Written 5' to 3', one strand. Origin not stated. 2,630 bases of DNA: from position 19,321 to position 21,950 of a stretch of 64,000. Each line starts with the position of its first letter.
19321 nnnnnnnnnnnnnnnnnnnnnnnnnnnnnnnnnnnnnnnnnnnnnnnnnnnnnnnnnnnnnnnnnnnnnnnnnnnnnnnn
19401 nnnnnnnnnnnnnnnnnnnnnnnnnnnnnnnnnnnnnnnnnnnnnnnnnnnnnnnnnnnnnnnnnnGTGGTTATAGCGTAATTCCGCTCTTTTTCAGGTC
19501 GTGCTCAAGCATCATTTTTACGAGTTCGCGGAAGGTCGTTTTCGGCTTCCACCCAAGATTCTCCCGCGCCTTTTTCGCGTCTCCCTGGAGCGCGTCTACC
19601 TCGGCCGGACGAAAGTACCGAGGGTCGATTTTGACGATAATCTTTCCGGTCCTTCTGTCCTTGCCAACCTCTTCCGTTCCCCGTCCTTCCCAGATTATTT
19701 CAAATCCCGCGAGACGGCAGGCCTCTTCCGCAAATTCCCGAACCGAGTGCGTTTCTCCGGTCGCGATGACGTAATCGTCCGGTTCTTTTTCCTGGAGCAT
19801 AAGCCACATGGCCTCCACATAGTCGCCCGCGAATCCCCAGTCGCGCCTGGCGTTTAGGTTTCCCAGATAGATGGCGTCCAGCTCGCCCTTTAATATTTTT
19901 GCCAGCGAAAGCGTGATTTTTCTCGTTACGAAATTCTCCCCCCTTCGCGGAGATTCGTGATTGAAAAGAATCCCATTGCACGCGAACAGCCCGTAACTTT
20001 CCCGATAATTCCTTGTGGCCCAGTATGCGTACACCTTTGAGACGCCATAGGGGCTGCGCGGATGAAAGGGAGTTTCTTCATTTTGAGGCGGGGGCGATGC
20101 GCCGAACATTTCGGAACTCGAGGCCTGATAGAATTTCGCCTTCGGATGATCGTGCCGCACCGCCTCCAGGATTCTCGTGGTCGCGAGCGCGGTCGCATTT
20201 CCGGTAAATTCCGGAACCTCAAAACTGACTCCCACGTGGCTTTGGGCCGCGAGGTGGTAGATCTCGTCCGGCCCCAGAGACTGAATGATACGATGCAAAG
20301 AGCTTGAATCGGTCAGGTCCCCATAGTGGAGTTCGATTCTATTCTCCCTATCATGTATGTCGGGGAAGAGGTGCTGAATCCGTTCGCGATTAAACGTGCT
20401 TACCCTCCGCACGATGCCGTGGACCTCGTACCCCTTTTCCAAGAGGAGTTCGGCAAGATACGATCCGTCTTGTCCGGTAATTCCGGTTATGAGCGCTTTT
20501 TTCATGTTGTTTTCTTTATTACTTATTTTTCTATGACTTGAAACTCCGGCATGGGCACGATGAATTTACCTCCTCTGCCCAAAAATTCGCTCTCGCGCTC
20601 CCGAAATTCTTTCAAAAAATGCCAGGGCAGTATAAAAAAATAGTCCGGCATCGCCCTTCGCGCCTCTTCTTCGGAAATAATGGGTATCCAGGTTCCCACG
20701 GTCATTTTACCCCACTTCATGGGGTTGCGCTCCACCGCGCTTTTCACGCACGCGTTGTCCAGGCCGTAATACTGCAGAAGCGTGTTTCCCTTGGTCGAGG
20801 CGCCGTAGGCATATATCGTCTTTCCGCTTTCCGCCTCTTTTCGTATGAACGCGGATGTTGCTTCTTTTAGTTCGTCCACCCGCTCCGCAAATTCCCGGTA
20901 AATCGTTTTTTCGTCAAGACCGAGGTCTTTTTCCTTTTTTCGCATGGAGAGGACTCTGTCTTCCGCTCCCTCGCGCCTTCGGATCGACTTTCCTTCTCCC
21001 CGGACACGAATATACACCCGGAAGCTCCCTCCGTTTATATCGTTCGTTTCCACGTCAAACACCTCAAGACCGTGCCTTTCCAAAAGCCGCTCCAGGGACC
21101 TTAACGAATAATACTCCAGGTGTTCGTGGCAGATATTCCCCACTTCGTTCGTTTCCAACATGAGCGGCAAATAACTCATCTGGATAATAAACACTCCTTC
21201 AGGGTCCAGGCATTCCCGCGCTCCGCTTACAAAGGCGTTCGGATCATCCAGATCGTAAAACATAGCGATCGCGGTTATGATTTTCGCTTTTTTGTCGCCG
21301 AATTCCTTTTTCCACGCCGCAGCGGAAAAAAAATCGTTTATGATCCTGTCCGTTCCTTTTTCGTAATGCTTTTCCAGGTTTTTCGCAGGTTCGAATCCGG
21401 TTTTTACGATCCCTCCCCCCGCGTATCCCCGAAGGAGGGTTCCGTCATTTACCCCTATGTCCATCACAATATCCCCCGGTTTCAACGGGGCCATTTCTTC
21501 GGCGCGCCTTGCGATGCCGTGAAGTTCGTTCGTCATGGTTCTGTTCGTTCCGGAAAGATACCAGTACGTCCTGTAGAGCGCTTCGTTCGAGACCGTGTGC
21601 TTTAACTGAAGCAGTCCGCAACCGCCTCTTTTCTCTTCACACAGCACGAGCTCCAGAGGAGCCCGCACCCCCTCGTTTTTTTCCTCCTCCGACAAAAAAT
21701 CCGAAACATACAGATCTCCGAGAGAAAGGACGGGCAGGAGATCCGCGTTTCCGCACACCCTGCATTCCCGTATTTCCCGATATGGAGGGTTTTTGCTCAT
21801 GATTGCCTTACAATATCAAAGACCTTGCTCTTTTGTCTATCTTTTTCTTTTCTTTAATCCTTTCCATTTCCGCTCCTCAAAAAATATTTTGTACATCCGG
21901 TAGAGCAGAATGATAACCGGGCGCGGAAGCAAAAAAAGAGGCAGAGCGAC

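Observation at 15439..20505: GDP-mannose-derived deoxysugar module consistent with a 3,6-dideoxyhexose (colitose-like) pathway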

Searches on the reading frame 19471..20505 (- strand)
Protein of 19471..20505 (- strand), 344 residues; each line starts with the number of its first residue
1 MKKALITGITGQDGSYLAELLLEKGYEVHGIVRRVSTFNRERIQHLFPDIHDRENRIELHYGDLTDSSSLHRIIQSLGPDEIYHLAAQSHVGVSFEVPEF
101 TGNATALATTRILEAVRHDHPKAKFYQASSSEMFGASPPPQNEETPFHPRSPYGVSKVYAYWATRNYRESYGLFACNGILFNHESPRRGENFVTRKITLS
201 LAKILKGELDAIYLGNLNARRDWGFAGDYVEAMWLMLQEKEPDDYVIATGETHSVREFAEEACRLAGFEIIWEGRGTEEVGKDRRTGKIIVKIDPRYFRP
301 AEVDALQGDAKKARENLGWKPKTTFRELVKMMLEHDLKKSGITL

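Call 4: search_protein_families(library=ncbifam, proteins=[window:19471-20505:-], max_evalue=0.00001)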
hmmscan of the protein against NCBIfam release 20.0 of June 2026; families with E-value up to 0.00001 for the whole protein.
window:19471-20505:- (344 aa): 13 families
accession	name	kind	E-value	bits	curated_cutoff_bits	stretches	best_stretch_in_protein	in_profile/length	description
TIGR01472.1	gmd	equivalog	3.7e-166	552.4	415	1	2-339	1-341/342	GDP-mannose 4,6-dehydratase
TIGR01181.1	dTDP_gluc_dehyt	equivalog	5.9e-30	104.4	365.1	1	4-333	2-308/321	dTDP-glucose 4,6-dehydratase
TIGR04180.1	EDH_00030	hypoth_equivalog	4.7e-27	94.8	475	1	5-323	2-296/297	NAD-dependent 4,6-dehydratase LegB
TIGR02622.1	CDP_4_6_dhtase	equivalog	3.5e-21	75.7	278.45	1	2-171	5-172/352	CDP-glucose 4,6-dehydratase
TIGR01179.1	galE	equivalog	8.8e-21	74.1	262.3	1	4-171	2-164/332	UDP-glucose 4-epimerase GalE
NF007490.0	PRK10084.1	subfamily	1.7e-17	63.5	649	1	3-337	2-335/361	dTDP-glucose 4,6-dehydratase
NF007582.0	PRK10217.1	equivalog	1.9e-17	63.4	698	1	1-329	1-324/355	dTDP-glucose 4,6-dehydratase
NF043036.1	ErythonDh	equivalog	4.5e-14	52.4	325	1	3-161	2-157/321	D-erythronate dehydrogenase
TIGR03466.1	HpnA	hypoth_equivalog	1.1e-09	37.6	367.65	1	3-168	2-153/327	hopanoid-associated sugar epimerase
NF007956.0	PRK10675.1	subfamily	8.4e-09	35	394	1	3-158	2-154/338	UDP-glucose 4-epimerase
NF011728.1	PRK15181.1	equivalog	1.1e-07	31.2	760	1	2-236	16-248/348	Vi polysaccharide biosynthesis UDP-N-acetylglucosaminuronic acid C-4 epimerase TviC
NF041015.1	UDPsulfquin_syn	equivalog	1.9e-06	27.1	575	0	3-124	2-138/384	UDP-sulfoquinovose synthase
TIGR01214.1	rmlD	equivalog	4.8e-06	25.9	224.05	1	4-198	2-165/285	dTDP-4-dehydrorhamnose reductase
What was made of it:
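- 19471..20505 (-): Canonical GDP-mannose 4,6-dehydratase (Gmd). TIGR01472 at 552 bits, above the cut-off of 415 (call 4).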

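Call 5: search_protein_families(library=pfam, proteins=[window:19471-20505:-], max_evalue=0.00001)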
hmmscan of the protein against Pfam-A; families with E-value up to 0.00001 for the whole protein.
window:19471-20505:- (344 aa): 4 families
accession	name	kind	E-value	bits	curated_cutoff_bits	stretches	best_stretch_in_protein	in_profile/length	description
PF16363.11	GDP_Man_Dehyd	-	2.3e-148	494.5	27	1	5-332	1-332/332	GDP-mannose 4,6 dehydratase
PF01370.27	Epimerase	-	1e-76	258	20.9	1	4-248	1-240/240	NAD dependent epimerase/dehydratase family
PF04321.23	RmlD_sub_bind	-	6.8e-10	38.9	27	1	3-194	2-161/287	RmlD substrate binding domain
PF02719.21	Polysacc_synt_2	-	5.3e-06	26.3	20.2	0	5-114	2-113/293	Polysaccharide biosynthesis protein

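Call 59: list_cluster_members(proteins=[P0001, window:19471-20505:-, window:20523-21800:-])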
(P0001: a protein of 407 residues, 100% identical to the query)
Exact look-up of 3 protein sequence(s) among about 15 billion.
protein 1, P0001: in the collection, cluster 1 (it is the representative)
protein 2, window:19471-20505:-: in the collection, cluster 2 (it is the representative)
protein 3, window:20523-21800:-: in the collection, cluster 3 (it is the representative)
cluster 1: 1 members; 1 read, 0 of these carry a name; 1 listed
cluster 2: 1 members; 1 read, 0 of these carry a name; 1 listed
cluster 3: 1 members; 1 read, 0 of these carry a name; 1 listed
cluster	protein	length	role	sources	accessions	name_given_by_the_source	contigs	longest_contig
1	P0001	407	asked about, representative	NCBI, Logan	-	-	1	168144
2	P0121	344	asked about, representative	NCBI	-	-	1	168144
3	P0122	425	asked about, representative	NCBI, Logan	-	-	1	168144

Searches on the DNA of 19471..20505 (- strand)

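Call 23: search_dna_similar(query=window:19471-20505:-, collection=ecoli_genomes, mode=distant, max_rows=40, max_evalue=0.001)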
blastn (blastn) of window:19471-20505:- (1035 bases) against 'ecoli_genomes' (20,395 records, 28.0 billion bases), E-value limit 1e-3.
Records with a match: 4685; places in all: 4852; records where one place covers at least 80% of the query: 0.
Genomes with a match: 4685 of 5426; with a place that covers at least 80% of the query: 0. Places per genome that has any: lowest 1, median 1, highest 2. On chromosomes: 4849 places; on plasmids: 3.
Best place of each record, by identity: 60-80% 4685.
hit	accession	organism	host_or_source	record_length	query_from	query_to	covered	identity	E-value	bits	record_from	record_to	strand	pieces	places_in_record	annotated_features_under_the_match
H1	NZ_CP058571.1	Escherichia coli strain EC2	Homo sapiens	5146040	10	749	38%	67.7%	2e-9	135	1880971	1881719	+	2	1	gmd: GDP-mannose 4,6-dehydratase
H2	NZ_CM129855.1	Escherichia coli strain SW071611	wastewater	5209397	10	749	38%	67.7%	2e-9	135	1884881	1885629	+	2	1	gmd: GDP-mannose 4,6-dehydratase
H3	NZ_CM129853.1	Escherichia coli strain SW071619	wastewater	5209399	10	749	38%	67.7%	2e-9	135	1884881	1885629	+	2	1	gmd: GDP-mannose 4,6-dehydratase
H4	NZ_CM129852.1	Escherichia coli strain SW07163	wastewater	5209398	10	749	38%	67.7%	2e-9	135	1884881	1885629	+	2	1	gmd: GDP-mannose 4,6-dehydratase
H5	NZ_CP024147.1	Escherichia coli strain 14EC033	clinical patient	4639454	373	767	38%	64.6%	6e-10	76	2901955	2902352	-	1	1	gmd: GDP-mannose 4,6-dehydratase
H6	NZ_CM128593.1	Escherichia coli strain 100416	Homo sapiens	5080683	373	767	38%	64.6%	6e-10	76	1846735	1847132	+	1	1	gmd: GDP-mannose 4,6-dehydratase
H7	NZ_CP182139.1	Escherichia coli strain CUWW06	wastewater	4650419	373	767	38%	64.6%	6e-10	76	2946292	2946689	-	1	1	gmd: GDP-mannose 4,6-dehydratase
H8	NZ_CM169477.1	Escherichia coli strain EC24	Homo sapiens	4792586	373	767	38%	64.6%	6e-10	76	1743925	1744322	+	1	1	gmd: GDP-mannose 4,6-dehydratase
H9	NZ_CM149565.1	Escherichia coli strain MEI4BO-21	Soil surface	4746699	373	767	38%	64.6%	6e-10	76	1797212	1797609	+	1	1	gmd: GDP-mannose 4,6-dehydratase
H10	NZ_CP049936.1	Escherichia coli strain JL05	milk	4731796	4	593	26%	71.3%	3e-8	138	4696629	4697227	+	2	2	gmd: GDP-mannose 4,6-dehydratase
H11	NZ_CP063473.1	Escherichia coli strain EM18-18-42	not applicable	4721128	4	593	26%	71.3%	3e-8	138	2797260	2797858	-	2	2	gmd: GDP-mannose 4,6-dehydratase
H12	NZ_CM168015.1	Escherichia coli strain PEC209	Sus scrofa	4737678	4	593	26%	71.3%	3e-8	138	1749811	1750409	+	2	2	gmd: GDP-mannose 4,6-dehydratase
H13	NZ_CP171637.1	Escherichia coli strain TC24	Bos taurus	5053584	4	593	26%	70.9%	3e-7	133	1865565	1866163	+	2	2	gmd: GDP-mannose 4,6-dehydratase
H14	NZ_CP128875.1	Escherichia coli strain TUM14771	Homo sapiens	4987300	10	593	23%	73.9%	1e-13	150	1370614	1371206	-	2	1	gmd: GDP-mannose 4,6-dehydratase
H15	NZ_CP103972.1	Escherichia coli strain DLI.5a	marine sediment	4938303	10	593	23%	73.9%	1e-13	150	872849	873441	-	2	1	gmd: GDP-mannose 4,6-dehydratase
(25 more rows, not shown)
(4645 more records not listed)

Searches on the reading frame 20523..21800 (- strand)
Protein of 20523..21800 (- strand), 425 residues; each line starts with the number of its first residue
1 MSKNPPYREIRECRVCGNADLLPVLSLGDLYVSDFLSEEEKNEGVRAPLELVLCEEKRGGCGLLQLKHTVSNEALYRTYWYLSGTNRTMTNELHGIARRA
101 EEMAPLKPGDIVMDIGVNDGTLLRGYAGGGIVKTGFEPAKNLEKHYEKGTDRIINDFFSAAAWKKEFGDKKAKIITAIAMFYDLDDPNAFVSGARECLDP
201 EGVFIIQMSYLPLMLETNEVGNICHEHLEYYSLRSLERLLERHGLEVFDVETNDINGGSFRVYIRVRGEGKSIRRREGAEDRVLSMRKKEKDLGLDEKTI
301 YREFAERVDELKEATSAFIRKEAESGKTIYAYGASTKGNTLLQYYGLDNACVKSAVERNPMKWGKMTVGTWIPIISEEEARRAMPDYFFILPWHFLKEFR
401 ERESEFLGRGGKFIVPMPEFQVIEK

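Call 4: search_protein_families(library=ncbifam, proteins=[window:20523-21800:-], max_evalue=0.00001)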
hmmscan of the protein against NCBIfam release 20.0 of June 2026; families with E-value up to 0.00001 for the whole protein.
window:20523-21800:- (425 aa): 0 families

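Call 5: search_protein_families(library=pfam, proteins=[window:20523-21800:-], max_evalue=0.00001)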
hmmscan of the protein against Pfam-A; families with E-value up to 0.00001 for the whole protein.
window:20523-21800:- (425 aa): 3 families
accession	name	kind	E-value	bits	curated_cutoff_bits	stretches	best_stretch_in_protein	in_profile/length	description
PF08484.17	Methyltransf_14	-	2.5e-47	161.1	23.5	1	255-418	2-160/160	C-methyltransferase C-terminal domain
PF13489.12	Methyltransf_23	-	4.4e-17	62.7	27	1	96-247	9-161/164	Methyltransferase domain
PF08421.16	Methyltransf_13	-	3e-12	47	31.3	1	13-76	1-62/62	Putative zinc binding domain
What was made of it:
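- On NDP-hexose C-methyltransferases, TylC3/MtmC/TcaB9 (gene 20523-21800): PF08421, PF13489 and PF08484 all pass their cut-offs (call 5).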

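Call 40: search_solved_structures(query=window:20523-21800:-, show_alignments=1, max_evalue=0.00001)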
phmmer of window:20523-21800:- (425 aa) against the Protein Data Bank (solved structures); distinct sequences matched with E-value up to 0.00001: 10.
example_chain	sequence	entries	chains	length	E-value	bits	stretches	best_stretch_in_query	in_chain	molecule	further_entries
4rv9_A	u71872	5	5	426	7e-64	219.2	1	8-422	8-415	D-mycarose 3-C-methyltransferase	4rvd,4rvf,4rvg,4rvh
4e2w_A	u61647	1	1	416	3.8e-38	134.4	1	12-421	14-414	TcaB9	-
3ndi_A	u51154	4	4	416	7e-38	133.6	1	12-421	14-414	Methyltransferase | TcaB9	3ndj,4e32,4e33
4e2x_A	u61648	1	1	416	7e-38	133.6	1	12-421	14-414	TcaB9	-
4e30_A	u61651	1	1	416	9.9e-38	133.1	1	12-421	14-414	TcaB9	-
5t64_A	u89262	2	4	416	1.1e-37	132.9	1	12-422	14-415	Sugar 3-C-methyl transferase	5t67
5t6b_A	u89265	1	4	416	1.1e-37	132.9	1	12-421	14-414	Sugar 3-C-methyl transferase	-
4e2y_A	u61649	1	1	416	1.8e-37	132.2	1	12-421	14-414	TcaB9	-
4e31_A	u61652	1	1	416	1.9e-37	132.1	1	12-421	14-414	TcaB9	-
4e2z_A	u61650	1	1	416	6.6e-37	130.3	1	12-421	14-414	TcaB9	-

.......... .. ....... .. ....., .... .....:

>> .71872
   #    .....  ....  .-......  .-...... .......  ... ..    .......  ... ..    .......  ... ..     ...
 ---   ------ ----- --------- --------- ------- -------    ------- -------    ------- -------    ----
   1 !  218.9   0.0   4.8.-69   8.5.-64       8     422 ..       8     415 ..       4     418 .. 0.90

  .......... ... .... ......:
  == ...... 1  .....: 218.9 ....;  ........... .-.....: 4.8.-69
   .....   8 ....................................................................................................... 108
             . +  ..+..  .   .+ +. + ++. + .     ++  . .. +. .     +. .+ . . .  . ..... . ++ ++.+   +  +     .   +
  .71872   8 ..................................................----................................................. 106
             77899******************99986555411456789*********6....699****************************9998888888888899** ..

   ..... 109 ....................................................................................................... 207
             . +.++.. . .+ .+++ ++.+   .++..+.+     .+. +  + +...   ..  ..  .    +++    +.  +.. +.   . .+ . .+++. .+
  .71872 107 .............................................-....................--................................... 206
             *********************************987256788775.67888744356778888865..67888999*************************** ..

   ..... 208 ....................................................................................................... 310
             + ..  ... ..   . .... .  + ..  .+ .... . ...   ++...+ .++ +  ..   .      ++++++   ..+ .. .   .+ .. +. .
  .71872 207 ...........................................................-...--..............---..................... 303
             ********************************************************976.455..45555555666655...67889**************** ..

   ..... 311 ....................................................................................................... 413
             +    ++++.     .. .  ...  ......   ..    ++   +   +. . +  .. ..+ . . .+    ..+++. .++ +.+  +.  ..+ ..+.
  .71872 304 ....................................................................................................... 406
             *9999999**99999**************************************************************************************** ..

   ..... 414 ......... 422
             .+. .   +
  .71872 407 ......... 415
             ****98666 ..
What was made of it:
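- On NDP-hexose C-methyltransferases, TylC3/MtmC/TcaB9 (gene 20523-21800): Full-length alignment to MtmC at 219 bits (call 40).
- All solved relatives methylate C3 next to a 4-keto group (call 40).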
